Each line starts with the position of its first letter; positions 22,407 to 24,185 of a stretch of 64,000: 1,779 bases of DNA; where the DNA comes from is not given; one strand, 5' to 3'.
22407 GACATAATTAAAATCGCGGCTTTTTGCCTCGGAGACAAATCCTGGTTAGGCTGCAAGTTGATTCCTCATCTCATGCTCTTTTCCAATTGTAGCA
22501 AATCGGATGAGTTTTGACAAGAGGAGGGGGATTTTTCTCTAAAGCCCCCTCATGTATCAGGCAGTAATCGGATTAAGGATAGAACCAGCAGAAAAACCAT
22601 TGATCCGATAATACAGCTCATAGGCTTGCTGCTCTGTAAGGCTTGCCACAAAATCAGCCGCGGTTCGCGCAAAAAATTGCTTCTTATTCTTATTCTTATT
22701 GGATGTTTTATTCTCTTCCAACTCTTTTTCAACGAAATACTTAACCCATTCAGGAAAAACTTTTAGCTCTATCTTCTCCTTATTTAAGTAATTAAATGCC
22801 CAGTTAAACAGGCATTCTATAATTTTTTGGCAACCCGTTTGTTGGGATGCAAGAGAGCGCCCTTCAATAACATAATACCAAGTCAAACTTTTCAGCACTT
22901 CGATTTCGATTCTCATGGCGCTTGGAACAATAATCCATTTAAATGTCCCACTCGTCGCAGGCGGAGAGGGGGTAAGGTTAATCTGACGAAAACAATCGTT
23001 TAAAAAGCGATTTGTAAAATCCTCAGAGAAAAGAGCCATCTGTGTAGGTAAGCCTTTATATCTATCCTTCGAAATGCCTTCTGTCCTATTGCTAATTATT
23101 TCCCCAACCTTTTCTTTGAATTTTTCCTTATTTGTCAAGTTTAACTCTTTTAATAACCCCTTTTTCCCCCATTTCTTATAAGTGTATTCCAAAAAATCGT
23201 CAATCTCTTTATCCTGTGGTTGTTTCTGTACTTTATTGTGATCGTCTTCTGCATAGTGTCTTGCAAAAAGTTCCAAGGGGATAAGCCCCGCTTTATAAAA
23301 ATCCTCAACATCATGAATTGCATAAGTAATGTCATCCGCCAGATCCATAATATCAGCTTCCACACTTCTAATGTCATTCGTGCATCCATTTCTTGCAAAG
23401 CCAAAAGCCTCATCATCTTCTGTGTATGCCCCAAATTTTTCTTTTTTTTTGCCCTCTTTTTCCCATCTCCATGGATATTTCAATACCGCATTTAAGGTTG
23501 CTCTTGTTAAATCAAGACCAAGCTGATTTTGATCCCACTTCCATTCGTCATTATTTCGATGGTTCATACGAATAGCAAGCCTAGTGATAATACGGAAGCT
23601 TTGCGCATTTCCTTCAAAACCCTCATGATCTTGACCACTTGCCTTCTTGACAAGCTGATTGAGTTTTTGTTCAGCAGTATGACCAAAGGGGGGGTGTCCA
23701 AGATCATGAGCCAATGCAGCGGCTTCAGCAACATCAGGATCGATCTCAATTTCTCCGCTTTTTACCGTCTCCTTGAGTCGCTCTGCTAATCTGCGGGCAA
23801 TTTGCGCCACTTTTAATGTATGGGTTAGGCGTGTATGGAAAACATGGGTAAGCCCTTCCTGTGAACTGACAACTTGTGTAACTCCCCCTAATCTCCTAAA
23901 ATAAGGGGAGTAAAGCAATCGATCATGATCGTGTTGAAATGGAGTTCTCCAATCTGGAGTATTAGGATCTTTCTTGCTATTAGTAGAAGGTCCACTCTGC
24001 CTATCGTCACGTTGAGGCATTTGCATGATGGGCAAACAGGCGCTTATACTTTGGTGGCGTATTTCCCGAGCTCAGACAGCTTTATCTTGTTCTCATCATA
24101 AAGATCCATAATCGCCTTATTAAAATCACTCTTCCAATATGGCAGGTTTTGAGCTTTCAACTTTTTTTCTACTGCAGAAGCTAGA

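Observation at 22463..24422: dGTPase-family HD hydrolase plus an 81-aa partner inserted between fliF and fliG of a conserved flagellar operon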

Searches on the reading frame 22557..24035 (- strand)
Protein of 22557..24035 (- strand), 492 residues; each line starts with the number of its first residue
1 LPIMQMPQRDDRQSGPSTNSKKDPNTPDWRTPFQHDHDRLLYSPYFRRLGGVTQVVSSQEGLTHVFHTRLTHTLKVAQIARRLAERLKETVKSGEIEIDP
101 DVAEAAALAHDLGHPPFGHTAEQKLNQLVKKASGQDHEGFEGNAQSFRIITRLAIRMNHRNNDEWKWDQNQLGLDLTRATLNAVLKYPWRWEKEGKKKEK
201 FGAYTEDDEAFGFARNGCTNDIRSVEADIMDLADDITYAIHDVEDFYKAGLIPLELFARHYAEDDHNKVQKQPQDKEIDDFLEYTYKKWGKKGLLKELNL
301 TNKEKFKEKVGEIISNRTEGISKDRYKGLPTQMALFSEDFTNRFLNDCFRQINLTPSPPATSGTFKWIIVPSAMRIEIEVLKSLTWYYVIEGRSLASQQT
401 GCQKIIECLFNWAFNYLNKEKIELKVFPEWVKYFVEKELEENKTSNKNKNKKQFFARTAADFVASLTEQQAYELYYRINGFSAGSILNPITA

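Call 3: search_protein_families(library=pfam, proteins=[window:22557-24035:-], max_evalue=0.01)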
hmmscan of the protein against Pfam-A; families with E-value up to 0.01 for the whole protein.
window:22557-24035:- (492 aa): 3 families
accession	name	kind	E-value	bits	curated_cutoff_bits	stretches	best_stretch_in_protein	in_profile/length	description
PF01966.28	HD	-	4.9e-13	49.8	22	1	69-148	1-63/116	HD domain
PF13286.11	HD_assoc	-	1.6e-07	32.2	22.2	1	369-476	2-90/91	Phosphohydrolase-associated domain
PF08668.18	HDOD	-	0.00067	19.6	22.9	1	52-137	78-155/196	HDOD domain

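Call 5: search_protein_families(library=ncbifam, proteins=[window:22557-24035:-], max_evalue=0.1)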
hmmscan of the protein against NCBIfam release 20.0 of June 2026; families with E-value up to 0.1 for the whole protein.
window:22557-24035:- (492 aa): 15 families
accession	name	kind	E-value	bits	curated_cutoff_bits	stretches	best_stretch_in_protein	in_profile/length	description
NF002829.0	PRK03007.1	equivalog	4.2e-75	253.3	385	1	25-477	28-416/425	deoxyguanosinetriphosphate triphosphohydrolase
TIGR01353.1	dGTP_triPase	subfamily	3.1e-71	241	152.35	1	29-479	1-388/389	dGTP triphosphohydrolase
NF041026.1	antiphage_dGTPase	exception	7.7e-67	226.3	400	2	20-198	6-167/425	anti-phage deoxyguanosine triphosphatase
NF003701.1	PRK05318.1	subfamily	3.4e-48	164.6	383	2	22-199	9-170/426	anti-phage deoxyguanosine triphosphatase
NF002205.0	PRK01096.1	equivalog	8e-48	163.6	439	1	20-482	15-442/444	deoxyguanosinetriphosphate triphosphohydrolase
NF002326.0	PRK01286.1-1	equivalog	1.6e-39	136.3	390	1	23-258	25-219/379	deoxyguanosinetriphosphate triphosphohydrolase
NF002328.0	PRK01286.1-3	equivalog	1.1e-38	133.2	467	1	29-257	37-237/404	deoxyguanosinetriphosphate triphosphohydrolase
NF002327.0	PRK01286.1-2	equivalog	4e-34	118.2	393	2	21-154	30-145/345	deoxyguanosinetriphosphate triphosphohydrolase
NF003429.0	PRK04926.1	equivalog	6e-30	104.5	405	2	30-131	29-138/500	dGTPase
NF002330.0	PRK01286.1-5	equivalog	2.2e-27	96.2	511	1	28-313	23-273/384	deoxyguanosinetriphosphate triphosphohydrolase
NF002329.0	PRK01286.1-4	equivalog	4.9e-26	91.8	494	1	17-155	25-145/342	deoxyguanosinetriphosphate triphosphohydrolase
NF045665.1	NTPtran_DVU1551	equivalog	3.5e-05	23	315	1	68-119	217-264/359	DVU_1551 family NTP transferase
TIGR00277.1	HDIG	domain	0.0003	20.6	27.6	1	70-116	6-43/84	HDIG domain-containing metalloprotein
TIGR00488.1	TIGR00488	equivalog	0.013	15.4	70.15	1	65-132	5-59/173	bis(5'-nucleosyl)-tetraphosphatase (symmetrical) YqeK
TIGR00295.1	TIGR00295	hypoth_equivalog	0.046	13.5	172.35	1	70-115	15-56/164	TIGR00295 family protein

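Call 6: search_protein_families(library=padloc, proteins=[window:22557-24035:-], max_evalue=0.1)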
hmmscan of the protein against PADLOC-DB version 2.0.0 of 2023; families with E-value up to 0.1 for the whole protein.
window:22557-24035:- (492 aa): 2 families
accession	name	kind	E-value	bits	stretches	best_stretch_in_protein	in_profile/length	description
PDLC02374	dGTPase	-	7.1e-88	293.6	1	14-489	28-381/395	-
PDLC00940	Cas3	-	0.052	11.7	1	71-113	3-43/178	CRISPR-associated endonuclease Cas3-HD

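Call 9: find_homologous_proteins(query=window:22557-24035:-)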
Query window:22557-24035:- (492 aa): 7968 proteins with E <= 0.001 among 8000 candidates; the best 120 are listed.
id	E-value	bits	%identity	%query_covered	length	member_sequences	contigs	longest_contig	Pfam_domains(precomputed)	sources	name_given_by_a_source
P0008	0.0e+0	1113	99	99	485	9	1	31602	PF13286.12,PF01966.29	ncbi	-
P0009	1.2e-253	860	81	99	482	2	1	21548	PF13286.12,PF01966.29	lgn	-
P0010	1.6e-245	833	79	99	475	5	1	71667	PF13286.12,PF01966.29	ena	-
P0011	2.8e-175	602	65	84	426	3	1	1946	PF01966.29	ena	-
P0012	6.3e-91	324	43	98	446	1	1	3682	PF13286.12,PF01966.29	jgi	jgi:dGTPase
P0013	1.9e-89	319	41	98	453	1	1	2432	PF13286.12,PF01966.29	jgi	jgi:dGTPase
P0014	2.3e-89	318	44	95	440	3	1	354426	PF13286.12,PF01966.29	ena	-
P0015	5.3e-89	317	42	94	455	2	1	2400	PF13286.12,PF01966.29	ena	-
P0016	6.9e-89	317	44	96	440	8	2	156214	PF13286.12,PF01966.29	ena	-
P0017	2.0e-88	315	40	97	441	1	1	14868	PF13286.12,PF01966.29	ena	-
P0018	3.4e-88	315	41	99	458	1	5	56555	PF13286.12,PF01966.29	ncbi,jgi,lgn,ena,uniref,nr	ncbi:deoxyguanosinetriphosphate triphosphohydrolase [bacterium (Candidatus Blackallbacteria) CG17_bi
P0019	3.8e-88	314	42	94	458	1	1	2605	PF13286.12,PF01966.29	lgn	-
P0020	6.2e-88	314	42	96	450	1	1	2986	PF13286.12,PF01966.29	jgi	jgi:dGTPase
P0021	6.8e-88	314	42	96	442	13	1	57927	PF13286.12,PF01966.29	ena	-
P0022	9.2e-88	313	44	95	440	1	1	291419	PF13286.12,PF01966.29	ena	-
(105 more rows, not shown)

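Call 10: find_encoding_contigs(protein=P0009, flank=8000, max_places=3)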
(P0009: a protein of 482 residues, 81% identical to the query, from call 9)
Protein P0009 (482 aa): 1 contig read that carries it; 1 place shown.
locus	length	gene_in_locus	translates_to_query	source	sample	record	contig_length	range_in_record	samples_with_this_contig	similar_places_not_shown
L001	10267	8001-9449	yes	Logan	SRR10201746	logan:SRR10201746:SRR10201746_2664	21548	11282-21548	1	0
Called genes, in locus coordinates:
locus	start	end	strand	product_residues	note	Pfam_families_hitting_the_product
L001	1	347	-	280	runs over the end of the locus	PF21711:DCTN5 (faint), PF25084:LbH_EIF2B (faint), PF25087:GMPPB_C, PF00132:Hexapep (weak), PF13720:Acetyltransf_11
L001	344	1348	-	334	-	PF01408:GFO_IDH_MocA, PF02894:GFO_IDH_MocA_C (weak), PF22725:GFO_IDH_MocA_C3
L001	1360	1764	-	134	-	PF07977:FabA, PF22818:ApeI-like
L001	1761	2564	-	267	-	PF03331:LpxC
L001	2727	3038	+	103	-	PF18291:HU-HIG, PF00216:Bac_DNA_binding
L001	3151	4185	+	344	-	PF02558:ApbA, PF08546:ApbA_C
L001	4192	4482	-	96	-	-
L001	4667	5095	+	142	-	-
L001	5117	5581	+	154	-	PF00460:Flg_bb_rod (weak), PF06429:Flg_bbr_C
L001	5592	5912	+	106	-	PF02049:FliE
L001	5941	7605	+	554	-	PF01514:YscJ_FliF, PF08345:YscJ_FliF_C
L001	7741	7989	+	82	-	-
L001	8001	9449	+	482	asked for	PF01966:HD, PF13286:HD_assoc (weak)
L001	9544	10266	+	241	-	?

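Call 11: find_encoding_contigs(protein=P0010, flank=8000, max_places=3)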
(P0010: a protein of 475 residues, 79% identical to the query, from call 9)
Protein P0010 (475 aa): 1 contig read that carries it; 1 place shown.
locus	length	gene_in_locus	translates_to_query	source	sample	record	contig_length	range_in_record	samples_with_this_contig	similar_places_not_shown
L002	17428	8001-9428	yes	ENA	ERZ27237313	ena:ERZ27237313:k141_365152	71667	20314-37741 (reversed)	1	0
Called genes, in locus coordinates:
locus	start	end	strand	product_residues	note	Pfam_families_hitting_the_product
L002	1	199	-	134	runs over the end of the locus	PF07977:FabA, PF22818:ApeI-like, PF01575:MaoC_dehydratas (weak)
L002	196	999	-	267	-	PF03331:LpxC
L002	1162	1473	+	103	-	PF18291:HU-HIG, PF00216:Bac_DNA_binding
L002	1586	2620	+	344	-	PF02558:ApbA, PF08546:ApbA_C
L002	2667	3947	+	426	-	PF22422:MGH1-like_GH, PF01204:Trehalase, PF03200:Glyco_hydro_63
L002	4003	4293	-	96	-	-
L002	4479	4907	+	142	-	PF00460:Flg_bb_rod (weak)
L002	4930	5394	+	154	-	PF00460:Flg_bb_rod (weak), PF06429:Flg_bbr_C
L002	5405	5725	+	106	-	PF02049:FliE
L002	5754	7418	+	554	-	PF01514:YscJ_FliF, PF08345:YscJ_FliF_C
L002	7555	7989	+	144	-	-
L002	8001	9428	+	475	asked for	PF01966:HD, PF13286:HD_assoc (weak)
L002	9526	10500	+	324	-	PF03448:MgtE_N (faint), PF14841:FliG_M (weak), PF14842:FliG_N, PF14841:FliG_M, PF14842:FliG_N (weak), PF01706:FliG_C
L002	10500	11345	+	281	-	PF28068:Scy (weak), PF02108:FliH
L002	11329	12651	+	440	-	PF02874:ATP-synt_ab_N, PF00006:ATP-synt_ab, PF18269:T3SS_ATPase_C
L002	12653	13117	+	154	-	PF02050:FliJ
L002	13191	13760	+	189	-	PF13406:SLT_2 (faint), PF01464:SLT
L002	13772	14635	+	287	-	PF02120:Flg_hook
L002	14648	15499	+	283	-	-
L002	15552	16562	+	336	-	PF02154:FliM, PF01052:FliMN_C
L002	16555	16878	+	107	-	PF28396:SepQ_C, PF01052:FliMN_C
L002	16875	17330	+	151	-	PF04347:FliO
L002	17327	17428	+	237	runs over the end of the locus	PF00813:FliP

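Call 33: search_solved_structures(query=window:22557-24026:-, max_evalue=0.00001, show_alignments=1)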
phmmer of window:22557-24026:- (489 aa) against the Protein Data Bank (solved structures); distinct sequences matched with E-value up to 0.00001: 19.
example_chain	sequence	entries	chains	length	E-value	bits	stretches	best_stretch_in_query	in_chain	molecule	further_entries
2dqb_A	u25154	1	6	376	3.7e-32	114.8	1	18-154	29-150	Deoxyguanosinetriphosphate triphosphohydrolase, putative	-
7lwz_B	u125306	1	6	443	5.8e-29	104.3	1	23-185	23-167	Deoxyguanosinetriphosphate triphosphohydrolase-like protein 1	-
2pgs_A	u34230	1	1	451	9.9e-29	103.5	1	26-249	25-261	Putative deoxyguanosinetriphosphate triphosphohydrolase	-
9p8w_A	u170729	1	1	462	4.3e-28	101.4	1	19-188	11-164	Deoxyguanosinetriphosphate triphosphohydrolase-like protein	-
9vwa_A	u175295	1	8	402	9.7e-28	100.2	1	27-265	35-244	Deoxyguanosinetriphosphate triphosphohydrolase-like protein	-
9vwc_A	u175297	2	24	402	2.4e-26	95.7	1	27-265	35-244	Deoxyguanosinetriphosphate triphosphohydrolase-like protein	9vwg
3bg2_A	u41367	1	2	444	2.8e-21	78.9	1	23-258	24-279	DGTP triphosphohydrolase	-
9p8t_A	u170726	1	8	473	3.1e-21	78.8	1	16-249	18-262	DNTP triphosphohydrolase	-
7tu0_A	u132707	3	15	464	3.2e-21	78.8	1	23-258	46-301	dGTP triphosphohydrolase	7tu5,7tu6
9p8s_A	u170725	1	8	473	4e-21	78.4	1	16-249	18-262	DNTP triphosphohydrolase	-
7tu1_A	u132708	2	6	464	2.2e-20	76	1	23-258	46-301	dGTP triphosphohydrolase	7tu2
7tu3_A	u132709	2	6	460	4.4e-20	75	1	23-258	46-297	dGTP triphosphohydrolase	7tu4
7tu7_A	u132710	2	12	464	7.8e-20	74.2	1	23-258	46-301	dGTP triphosphohydrolase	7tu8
9p8v_A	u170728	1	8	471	3.9e-19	71.9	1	16-249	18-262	DNTP triphosphohydrolase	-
9p8u_A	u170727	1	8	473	4e-19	71.8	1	16-249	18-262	DNTP triphosphohydrolase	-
4x9e_A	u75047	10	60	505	4e-14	55.3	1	30-127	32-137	Deoxyguanosinetriphosphate triphosphohydrolase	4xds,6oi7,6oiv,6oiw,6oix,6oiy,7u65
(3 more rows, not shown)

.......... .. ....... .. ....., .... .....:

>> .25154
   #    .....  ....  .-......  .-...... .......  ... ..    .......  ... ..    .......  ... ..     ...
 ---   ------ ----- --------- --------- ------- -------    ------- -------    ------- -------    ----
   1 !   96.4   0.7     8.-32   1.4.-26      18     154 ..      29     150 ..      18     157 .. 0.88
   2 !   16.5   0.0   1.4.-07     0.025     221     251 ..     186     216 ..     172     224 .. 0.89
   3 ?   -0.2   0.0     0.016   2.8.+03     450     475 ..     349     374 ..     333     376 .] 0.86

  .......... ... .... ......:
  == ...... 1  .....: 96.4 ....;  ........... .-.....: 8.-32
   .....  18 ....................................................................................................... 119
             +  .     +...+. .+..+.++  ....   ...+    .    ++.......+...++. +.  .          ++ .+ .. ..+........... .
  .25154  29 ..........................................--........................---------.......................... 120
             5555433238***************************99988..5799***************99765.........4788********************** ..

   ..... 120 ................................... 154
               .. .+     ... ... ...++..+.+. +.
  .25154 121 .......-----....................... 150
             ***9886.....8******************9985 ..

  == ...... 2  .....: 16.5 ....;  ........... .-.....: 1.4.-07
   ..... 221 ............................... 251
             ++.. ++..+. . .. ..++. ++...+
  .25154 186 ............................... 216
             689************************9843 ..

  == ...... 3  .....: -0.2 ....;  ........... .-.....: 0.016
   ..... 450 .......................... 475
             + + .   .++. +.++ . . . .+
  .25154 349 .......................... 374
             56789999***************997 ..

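Call 43: predict_structure(alignment_id=A2)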
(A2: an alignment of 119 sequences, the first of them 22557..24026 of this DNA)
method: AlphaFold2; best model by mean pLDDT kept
length: 489 residues; sequences in the alignment: 119
mean_pLDDT: 91.2   pTM: 0.93
mean pLDDT of the five models: 91.2, 90.2, 90.0, 89.9, 89.2
residues with pLDDT >= 90: 386; 70-90: 63; 50-70: 40; < 50: 0
segments of 3 or more residues with pLDDT < 50: none
pLDDT, mean of each block of 10 residues (from residue 1): 91 69 88 96 95 74 91 98 92 93 98 96 98 95 98 71 74 97 97 96 97 92 98 96 94 89 64 90 97 97 94 91 93 92 97 73 91 97 94 94 98 95 94 92 85 97 96 96 80
secondary structure, 60 per line:
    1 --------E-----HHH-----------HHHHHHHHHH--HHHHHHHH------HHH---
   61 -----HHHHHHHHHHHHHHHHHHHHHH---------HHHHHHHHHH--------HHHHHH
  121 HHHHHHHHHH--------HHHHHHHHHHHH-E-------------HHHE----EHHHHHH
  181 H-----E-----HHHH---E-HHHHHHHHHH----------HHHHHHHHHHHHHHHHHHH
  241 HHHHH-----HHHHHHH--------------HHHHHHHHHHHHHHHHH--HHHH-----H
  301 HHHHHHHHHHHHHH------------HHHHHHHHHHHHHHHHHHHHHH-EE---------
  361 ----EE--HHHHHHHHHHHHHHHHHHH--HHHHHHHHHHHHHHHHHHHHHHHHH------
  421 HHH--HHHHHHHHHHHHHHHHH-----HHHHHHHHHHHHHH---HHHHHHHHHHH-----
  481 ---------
elements in order: H29-38 H41-48 H66-87 H97-106 H115-130 H139-150 H175-181 H193-196 H202-211 H222-245 H251-257 H272-288 H291-294 H300-314 H327-348 H369-387 H390-414 H426-442 H448-461 H465-475
